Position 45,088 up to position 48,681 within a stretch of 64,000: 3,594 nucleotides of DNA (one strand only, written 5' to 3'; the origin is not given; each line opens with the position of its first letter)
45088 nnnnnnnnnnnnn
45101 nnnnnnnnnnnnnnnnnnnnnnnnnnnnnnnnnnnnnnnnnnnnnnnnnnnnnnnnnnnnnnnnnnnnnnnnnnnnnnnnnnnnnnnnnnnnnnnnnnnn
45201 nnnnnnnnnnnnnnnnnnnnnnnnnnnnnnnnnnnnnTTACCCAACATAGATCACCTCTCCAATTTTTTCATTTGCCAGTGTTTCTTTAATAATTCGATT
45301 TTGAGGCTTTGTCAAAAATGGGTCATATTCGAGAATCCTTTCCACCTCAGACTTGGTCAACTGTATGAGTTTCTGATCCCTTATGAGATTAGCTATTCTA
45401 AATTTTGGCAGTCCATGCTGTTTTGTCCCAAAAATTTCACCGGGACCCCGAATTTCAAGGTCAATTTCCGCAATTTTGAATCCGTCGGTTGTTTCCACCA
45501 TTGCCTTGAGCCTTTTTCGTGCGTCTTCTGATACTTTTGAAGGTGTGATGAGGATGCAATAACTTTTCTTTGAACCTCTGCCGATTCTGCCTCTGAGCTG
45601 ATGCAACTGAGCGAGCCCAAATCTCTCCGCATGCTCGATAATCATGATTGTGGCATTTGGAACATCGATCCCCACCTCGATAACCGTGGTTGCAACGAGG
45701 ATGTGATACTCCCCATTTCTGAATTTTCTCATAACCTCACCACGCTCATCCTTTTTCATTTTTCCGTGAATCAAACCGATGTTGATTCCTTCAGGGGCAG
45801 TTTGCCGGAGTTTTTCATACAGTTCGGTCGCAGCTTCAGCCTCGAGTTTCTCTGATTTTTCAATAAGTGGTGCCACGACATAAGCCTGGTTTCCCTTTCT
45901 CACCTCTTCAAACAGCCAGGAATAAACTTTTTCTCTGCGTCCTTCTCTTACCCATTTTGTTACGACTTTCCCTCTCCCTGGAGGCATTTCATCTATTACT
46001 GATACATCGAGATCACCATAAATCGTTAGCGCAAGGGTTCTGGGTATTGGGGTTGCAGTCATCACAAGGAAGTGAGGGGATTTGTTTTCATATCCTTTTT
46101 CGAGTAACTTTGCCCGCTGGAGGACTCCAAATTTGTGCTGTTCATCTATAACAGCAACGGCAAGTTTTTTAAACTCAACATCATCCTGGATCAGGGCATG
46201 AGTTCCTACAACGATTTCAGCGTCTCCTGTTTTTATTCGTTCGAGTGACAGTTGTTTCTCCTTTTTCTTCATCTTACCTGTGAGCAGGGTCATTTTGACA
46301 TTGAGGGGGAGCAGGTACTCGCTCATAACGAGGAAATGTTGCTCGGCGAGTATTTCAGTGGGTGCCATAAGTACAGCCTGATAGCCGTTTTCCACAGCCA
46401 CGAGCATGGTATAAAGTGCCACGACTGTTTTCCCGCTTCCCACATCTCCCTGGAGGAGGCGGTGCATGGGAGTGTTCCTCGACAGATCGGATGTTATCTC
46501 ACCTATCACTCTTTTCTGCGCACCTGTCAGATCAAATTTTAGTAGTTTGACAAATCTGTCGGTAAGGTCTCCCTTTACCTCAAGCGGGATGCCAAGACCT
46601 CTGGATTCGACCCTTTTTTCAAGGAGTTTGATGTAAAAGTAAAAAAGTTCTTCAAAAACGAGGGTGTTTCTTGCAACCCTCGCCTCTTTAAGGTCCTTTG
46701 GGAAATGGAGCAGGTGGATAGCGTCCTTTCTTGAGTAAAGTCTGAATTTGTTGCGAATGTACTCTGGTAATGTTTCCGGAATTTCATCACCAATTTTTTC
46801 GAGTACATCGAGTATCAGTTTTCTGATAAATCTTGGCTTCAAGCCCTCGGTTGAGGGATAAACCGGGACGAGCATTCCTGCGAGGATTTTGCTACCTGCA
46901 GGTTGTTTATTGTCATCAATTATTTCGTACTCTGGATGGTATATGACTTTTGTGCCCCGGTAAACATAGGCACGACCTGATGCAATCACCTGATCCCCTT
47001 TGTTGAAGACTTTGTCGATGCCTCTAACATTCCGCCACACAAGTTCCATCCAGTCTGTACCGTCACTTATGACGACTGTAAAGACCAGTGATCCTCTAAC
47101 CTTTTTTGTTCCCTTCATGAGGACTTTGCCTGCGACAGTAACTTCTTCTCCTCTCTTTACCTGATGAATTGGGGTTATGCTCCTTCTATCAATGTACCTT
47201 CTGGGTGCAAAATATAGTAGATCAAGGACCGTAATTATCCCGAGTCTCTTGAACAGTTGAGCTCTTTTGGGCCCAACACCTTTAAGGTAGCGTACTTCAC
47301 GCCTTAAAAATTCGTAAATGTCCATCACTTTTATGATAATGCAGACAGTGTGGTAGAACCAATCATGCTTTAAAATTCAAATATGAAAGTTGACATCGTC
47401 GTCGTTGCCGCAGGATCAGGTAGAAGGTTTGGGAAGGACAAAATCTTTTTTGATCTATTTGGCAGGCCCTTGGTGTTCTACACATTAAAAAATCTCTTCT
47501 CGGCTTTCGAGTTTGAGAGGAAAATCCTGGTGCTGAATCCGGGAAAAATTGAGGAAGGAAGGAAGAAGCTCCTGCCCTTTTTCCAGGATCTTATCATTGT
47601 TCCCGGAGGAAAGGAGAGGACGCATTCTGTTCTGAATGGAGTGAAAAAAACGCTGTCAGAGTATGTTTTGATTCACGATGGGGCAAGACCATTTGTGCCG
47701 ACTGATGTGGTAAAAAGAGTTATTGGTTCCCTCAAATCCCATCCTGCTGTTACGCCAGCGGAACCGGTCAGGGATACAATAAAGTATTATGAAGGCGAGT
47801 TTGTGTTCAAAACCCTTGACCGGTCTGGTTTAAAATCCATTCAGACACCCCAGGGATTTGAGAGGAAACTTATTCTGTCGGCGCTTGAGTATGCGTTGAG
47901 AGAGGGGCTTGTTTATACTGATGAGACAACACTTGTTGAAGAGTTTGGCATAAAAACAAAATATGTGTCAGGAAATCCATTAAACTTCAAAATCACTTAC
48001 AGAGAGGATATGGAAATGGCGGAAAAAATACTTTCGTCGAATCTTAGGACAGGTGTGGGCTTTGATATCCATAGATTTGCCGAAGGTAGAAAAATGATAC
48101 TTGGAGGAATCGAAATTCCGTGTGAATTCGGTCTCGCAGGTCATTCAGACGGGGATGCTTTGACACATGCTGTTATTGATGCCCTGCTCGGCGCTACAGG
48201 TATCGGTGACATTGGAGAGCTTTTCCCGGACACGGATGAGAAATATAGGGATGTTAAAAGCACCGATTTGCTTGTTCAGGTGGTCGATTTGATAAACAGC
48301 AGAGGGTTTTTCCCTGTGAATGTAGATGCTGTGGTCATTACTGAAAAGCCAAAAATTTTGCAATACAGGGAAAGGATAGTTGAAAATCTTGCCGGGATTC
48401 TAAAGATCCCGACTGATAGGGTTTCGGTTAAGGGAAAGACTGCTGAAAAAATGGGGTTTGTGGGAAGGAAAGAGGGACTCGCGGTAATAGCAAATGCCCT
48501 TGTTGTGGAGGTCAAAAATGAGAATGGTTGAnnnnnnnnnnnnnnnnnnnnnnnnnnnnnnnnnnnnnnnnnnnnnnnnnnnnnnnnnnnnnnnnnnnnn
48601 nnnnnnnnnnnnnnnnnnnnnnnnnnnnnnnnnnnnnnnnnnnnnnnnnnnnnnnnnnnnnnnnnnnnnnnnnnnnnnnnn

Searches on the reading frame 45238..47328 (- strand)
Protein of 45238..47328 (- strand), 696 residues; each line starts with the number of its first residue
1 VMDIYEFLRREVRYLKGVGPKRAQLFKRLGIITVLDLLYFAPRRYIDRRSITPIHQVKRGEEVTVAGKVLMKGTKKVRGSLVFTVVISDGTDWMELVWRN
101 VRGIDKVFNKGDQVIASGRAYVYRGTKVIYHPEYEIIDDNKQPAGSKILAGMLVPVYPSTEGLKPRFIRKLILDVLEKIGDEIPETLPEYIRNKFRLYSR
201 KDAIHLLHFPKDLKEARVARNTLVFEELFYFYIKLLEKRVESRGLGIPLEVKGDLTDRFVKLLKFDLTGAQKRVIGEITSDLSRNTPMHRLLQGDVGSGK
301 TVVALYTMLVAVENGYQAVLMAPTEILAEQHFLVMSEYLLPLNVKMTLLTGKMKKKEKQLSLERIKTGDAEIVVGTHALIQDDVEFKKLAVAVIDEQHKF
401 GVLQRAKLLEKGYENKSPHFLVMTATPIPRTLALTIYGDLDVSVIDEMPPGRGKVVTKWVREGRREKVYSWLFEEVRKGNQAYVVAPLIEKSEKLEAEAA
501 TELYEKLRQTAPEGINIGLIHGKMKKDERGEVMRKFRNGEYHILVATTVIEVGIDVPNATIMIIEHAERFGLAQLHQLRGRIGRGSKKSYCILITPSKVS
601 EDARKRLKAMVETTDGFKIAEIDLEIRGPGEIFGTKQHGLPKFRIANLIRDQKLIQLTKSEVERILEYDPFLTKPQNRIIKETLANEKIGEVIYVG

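Call 92: search_protein_families(library=pfam, proteins=[window:45238-47328:-], max_evalue=0.00001)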
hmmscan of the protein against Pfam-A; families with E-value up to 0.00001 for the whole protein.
window:45238-47328:- (696 aa): 7 families
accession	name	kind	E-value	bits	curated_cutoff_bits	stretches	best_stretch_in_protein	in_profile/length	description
PF00271.37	Helicase_C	-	5.7e-29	101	23.5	1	472-584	10-108/110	Helicase conserved C-terminal domain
PF17191.10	RecG_wedge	-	9.2e-29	100.6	23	1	11-176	1-159/162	RecG wedge domain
PF00270.35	DEAD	-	1.4e-26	93.6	26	1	270-432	3-164/167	DEAD/DEAH box helicase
PF19833.4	RecG_dom3_C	-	1e-16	61.2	26.8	1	613-685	1-74/87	ATP-dependent DNA helicase RecG, domain 3, C-terminal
PF04851.21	ResIII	-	1e-10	42.2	22.5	1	265-427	2-162/164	Type III restriction enzyme, res subunit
PF22590.2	Cas3-like_C_2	-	2.7e-07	31.3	27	1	499-585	14-104/106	CRISPR-associated nuclease/helicase Cas3, C-terminal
PF01336.31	tRNA_anti-codon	-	8.4e-06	26.1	27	0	63-137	1-75/75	OB-fold nucleic acid binding domain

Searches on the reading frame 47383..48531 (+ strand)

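Call 51: search_protein_families(library=pfam, proteins=[window:47383-48531:+])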
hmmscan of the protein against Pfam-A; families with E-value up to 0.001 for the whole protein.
window:47383-48531:+ (382 aa): 4 families
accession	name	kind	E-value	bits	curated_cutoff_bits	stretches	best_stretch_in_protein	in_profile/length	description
PF02542.21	YgbB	-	1.1e-60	204.9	26.7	1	222-374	2-154/155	YgbB family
PF01128.25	IspD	-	4.4e-55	187.3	27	1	4-218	2-220/221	2-C-methyl-D-erythritol 4-phosphate cytidylyltransferase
PF12804.13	NTP_transf_3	-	1e-10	42.4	27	1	6-126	2-122/160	MobA-like NTP transferase domain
PF02348.25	CTP_transf_3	-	0.00015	22.1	22.6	1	18-192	14-195/217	Cytidylyltransferase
